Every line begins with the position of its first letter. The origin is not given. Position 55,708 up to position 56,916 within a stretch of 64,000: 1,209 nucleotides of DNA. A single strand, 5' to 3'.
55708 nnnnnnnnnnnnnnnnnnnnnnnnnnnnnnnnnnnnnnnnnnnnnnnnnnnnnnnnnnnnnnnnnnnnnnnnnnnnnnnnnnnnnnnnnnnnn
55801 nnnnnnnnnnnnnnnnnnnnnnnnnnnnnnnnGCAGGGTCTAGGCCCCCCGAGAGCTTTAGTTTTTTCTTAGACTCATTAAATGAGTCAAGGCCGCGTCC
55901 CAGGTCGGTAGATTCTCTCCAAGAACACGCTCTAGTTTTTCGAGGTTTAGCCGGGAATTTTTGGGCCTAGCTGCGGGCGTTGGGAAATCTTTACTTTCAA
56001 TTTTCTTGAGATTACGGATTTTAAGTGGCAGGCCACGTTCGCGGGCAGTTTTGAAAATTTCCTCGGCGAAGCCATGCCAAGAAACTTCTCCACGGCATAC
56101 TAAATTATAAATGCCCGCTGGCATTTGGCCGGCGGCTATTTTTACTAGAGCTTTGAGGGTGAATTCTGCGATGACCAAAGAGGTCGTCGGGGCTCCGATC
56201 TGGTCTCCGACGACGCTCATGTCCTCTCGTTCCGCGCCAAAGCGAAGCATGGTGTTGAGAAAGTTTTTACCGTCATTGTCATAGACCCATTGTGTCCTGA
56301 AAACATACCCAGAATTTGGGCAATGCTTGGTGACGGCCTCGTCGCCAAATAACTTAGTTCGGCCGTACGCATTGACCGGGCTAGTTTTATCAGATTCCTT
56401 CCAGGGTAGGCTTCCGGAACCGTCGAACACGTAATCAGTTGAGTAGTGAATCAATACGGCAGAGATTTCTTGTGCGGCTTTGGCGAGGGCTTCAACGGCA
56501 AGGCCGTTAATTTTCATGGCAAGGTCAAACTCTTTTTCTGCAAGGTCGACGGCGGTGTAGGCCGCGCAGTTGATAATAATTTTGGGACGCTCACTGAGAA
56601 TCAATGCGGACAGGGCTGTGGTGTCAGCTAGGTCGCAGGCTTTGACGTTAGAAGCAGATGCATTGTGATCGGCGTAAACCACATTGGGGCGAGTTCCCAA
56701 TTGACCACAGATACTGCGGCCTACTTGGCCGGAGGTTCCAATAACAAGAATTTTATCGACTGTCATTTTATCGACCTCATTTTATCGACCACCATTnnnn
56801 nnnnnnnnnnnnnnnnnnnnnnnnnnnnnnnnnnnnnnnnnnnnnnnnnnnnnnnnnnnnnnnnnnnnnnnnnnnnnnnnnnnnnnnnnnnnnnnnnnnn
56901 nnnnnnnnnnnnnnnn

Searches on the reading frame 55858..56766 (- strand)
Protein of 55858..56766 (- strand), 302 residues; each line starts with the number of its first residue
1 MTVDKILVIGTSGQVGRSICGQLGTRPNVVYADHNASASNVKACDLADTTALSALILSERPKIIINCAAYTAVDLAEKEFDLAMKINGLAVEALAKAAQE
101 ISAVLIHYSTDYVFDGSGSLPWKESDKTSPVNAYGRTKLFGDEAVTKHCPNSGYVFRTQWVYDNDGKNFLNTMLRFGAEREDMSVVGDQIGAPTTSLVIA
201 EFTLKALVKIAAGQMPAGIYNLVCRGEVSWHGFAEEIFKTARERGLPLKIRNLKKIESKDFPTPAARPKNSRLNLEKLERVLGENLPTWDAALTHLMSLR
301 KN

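Call 19: find_encoding_contigs(protein=window:55858-56766:-, flank=10000, max_places=10)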
Protein window:55858-56766:- (302 aa): 2 contigs read that carry it; 1 place shown.
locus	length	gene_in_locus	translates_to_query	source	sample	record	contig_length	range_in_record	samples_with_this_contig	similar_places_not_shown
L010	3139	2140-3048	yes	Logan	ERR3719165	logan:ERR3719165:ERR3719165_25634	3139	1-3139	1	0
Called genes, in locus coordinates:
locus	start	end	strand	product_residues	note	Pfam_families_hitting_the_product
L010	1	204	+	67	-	?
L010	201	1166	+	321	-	PF01370:Epimerase, PF04321:RmlD_sub_bind (weak), PF05368:NmrA (weak), PF16363:GDP_Man_Dehyd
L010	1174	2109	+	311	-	PF01073:3Beta_HSD, PF01370:Epimerase, PF04321:RmlD_sub_bind, PF07993:NAD_binding_4 (faint), PF13460:NAD_binding_10 (weak), PF16363:GDP_Man_Dehyd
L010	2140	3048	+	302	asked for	PF01370:Epimerase, PF04321:RmlD_sub_bind, PF16363:GDP_Man_Dehyd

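Call 36: find_homologous_proteins(query=window:55858-56766:-, max_evalue=1e-40)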
Query window:55858-56766:- (302 aa): 6190 proteins with E <= 1e-40 among 8000 candidates; the best 120 are listed.
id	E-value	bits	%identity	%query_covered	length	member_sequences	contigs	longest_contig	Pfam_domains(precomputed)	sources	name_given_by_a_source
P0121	1.5e-195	666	99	100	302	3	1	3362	PF04321.24,PF16363.12,PF01370.28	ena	-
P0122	1.6e-177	607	90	100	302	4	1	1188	PF04321.24,PF16363.12,PF01370.28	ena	-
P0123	7.8e-175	598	89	100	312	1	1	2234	PF04321.24,PF16363.12,PF01370.28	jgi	jgi:dTDP-4-dehydrorhamnose reductase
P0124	1.7e-148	512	75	100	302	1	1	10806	PF04321.24,PF16363.12,PF01370.28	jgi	jgi:dTDP-4-dehydrorhamnose reductase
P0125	5.7e-147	507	74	99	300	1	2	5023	PF04321.24,PF16363.12,PF02719.22,PF01370.28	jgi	jgi:dTDP-4-dehydrorhamnose reductase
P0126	3.5e-121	422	64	98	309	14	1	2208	PF04321.24,PF16363.12,PF02719.22,PF07993.19,PF01370.28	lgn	-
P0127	9.2e-121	421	63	99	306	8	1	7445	PF04321.24,PF16363.12,PF02719.22,PF07993.19,PF01370.28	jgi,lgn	jgi:dTDP-4-dehydrorhamnose reductase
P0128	1.1e-118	414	64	98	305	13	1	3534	PF04321.24,PF16363.12,PF02719.22,PF01370.28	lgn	-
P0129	8.2e-118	411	65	97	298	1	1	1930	PF04321.24,PF16363.12,PF02719.22,PF07993.19,PF01370.28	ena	-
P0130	1.4e-117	410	65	97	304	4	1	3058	PF04321.24,PF16363.12,PF01370.28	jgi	jgi:dTDP-4-dehydrorhamnose reductase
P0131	2.0e-117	410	62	99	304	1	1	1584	PF04321.24,PF16363.12,PF02719.22,PF01370.28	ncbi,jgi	jgi:dTDP-4-dehydrorhamnose reductase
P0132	2.4e-117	409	64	99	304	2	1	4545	PF04321.24,PF16363.12,PF01370.28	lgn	-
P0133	4.0e-117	409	62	99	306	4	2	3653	PF04321.24,PF16363.12,PF01370.28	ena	-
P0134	4.5e-117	408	62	99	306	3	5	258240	PF04321.24,PF16363.12,PF02719.22,PF01370.28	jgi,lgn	jgi:dTDP-4-dehydrorhamnose reductase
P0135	2.9e-116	406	63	98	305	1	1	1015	PF04321.24,PF16363.12,PF01370.28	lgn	-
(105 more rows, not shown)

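Call 37: find_encoding_contigs(protein=P0121, flank=10000, max_places=6)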
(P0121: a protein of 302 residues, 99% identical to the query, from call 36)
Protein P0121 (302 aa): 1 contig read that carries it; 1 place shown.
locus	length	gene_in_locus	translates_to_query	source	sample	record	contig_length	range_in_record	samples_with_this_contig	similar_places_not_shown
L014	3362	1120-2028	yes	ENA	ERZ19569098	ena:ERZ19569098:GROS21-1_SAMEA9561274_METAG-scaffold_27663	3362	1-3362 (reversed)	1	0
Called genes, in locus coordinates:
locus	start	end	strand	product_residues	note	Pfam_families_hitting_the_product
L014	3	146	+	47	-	?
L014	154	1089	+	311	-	PF01073:3Beta_HSD, PF01370:Epimerase, PF04321:RmlD_sub_bind, PF07993:NAD_binding_4 (faint), PF13460:NAD_binding_10 (weak), PF16363:GDP_Man_Dehyd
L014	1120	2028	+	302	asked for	PF01370:Epimerase, PF04321:RmlD_sub_bind, PF16363:GDP_Man_Dehyd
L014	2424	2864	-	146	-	-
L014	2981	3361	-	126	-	?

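Call 38: find_encoding_contigs(protein=P0123, flank=10000, max_places=6)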
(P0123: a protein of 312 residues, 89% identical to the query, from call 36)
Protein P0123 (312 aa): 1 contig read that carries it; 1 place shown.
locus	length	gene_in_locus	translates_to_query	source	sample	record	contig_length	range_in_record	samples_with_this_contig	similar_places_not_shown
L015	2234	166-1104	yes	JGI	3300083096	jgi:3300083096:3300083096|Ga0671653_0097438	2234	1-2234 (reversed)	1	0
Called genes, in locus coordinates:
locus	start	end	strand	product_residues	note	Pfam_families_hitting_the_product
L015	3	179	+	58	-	?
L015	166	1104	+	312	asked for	PF01370:Epimerase, PF04321:RmlD_sub_bind, PF16363:GDP_Man_Dehyd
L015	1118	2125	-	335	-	-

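Call 39: find_encoding_contigs(protein=P0124, flank=10000, max_places=6)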
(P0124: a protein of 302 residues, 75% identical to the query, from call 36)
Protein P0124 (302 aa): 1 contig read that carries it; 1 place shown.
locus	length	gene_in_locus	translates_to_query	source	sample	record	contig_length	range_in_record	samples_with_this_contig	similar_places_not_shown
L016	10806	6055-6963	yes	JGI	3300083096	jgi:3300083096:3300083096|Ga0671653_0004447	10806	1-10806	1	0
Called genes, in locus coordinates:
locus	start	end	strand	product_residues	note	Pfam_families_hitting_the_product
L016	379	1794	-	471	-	PF09913:DUF2142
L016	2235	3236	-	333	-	PF00535:Glycos_transf_2 (weak)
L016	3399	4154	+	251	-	PF00535:Glycos_transf_2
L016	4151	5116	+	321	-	PF01370:Epimerase, PF04321:RmlD_sub_bind (weak), PF05368:NmrA (weak), PF16363:GDP_Man_Dehyd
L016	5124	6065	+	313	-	PF01073:3Beta_HSD, PF01370:Epimerase, PF02719:Polysacc_synt_2 (faint), PF04321:RmlD_sub_bind, PF13460:NAD_binding_10, PF16363:GDP_Man_Dehyd, PF07993:NAD_binding_4 (weak)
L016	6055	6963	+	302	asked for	PF01370:Epimerase, PF04321:RmlD_sub_bind, PF16363:GDP_Man_Dehyd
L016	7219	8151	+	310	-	PF00174:Oxidored_molyb (faint)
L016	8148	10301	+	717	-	PF02518:HATPase_c, PF00072:Response_reg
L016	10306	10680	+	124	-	-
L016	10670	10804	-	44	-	?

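Call 50: find_encoding_contigs(protein=P0125, flank=10000, max_places=4)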
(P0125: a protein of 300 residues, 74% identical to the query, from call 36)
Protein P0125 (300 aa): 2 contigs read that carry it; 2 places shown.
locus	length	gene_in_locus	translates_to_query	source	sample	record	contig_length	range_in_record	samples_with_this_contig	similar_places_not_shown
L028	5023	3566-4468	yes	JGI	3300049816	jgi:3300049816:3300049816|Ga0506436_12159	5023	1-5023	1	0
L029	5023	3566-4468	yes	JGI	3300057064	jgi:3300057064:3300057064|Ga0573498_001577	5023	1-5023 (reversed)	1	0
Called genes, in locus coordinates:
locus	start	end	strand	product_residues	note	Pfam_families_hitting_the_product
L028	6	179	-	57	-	-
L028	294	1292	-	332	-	-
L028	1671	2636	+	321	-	PF01370:Epimerase, PF04321:RmlD_sub_bind (weak), PF05368:NmrA (weak), PF16363:GDP_Man_Dehyd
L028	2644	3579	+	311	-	PF01073:3Beta_HSD, PF01370:Epimerase, PF02719:Polysacc_synt_2 (faint), PF04321:RmlD_sub_bind, PF13460:NAD_binding_10 (weak), PF16363:GDP_Man_Dehyd, PF07993:NAD_binding_4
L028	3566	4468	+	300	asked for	PF01370:Epimerase, PF04321:RmlD_sub_bind, PF16363:GDP_Man_Dehyd, PF02719:Polysacc_synt_2 (weak)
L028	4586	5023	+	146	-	?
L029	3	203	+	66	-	?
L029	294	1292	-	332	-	-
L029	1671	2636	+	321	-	PF01370:Epimerase, PF04321:RmlD_sub_bind (weak), PF05368:NmrA (weak), PF16363:GDP_Man_Dehyd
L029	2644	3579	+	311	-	PF01073:3Beta_HSD, PF01370:Epimerase, PF02719:Polysacc_synt_2 (faint), PF04321:RmlD_sub_bind, PF13460:NAD_binding_10 (weak), PF16363:GDP_Man_Dehyd, PF07993:NAD_binding_4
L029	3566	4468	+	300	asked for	PF01370:Epimerase, PF04321:RmlD_sub_bind, PF16363:GDP_Man_Dehyd, PF02719:Polysacc_synt_2 (weak)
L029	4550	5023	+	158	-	?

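Call 62: search_protein_families(library=pfam, proteins=[L030:3863-4591:+, L030:3-167:-, L014:2424-2864:-], max_evalue=1)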
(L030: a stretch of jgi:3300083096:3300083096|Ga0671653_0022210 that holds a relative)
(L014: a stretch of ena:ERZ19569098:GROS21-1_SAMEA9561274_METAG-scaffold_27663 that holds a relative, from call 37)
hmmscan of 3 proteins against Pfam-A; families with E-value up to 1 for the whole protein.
L030:3863-4591:+ (242 aa): 3 families
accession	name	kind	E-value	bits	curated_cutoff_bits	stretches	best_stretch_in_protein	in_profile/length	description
PF13635.12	DUF4143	-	0.0034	17.6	28.1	1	89-180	47-147/160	Domain of unknown function (DUF4143)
PF13877.11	RPAP3_C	-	0.054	14.5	23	1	24-97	8-75/92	Potential Monad-binding region of RPAP3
PF13233.12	Complex1_LYR_2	-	0.082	14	22.3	1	136-170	17-51/80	Complex1_LYR-like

L030:3-167:- (55 aa): 1 family
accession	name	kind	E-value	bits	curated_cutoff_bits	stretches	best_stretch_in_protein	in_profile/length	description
PF13191.12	AAA_16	-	0.00057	20.9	32.6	1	18-55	1-37/167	AAA ATPase domain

L014:2424-2864:- (146 aa): 0 families

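Call 63: search_protein_families(library=ncbifam, proteins=[L030:3863-4591:+], max_evalue=10)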
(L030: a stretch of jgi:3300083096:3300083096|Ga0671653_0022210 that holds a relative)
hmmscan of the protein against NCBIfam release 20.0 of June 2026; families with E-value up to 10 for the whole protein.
L030:3863-4591:+ (242 aa): 0 families
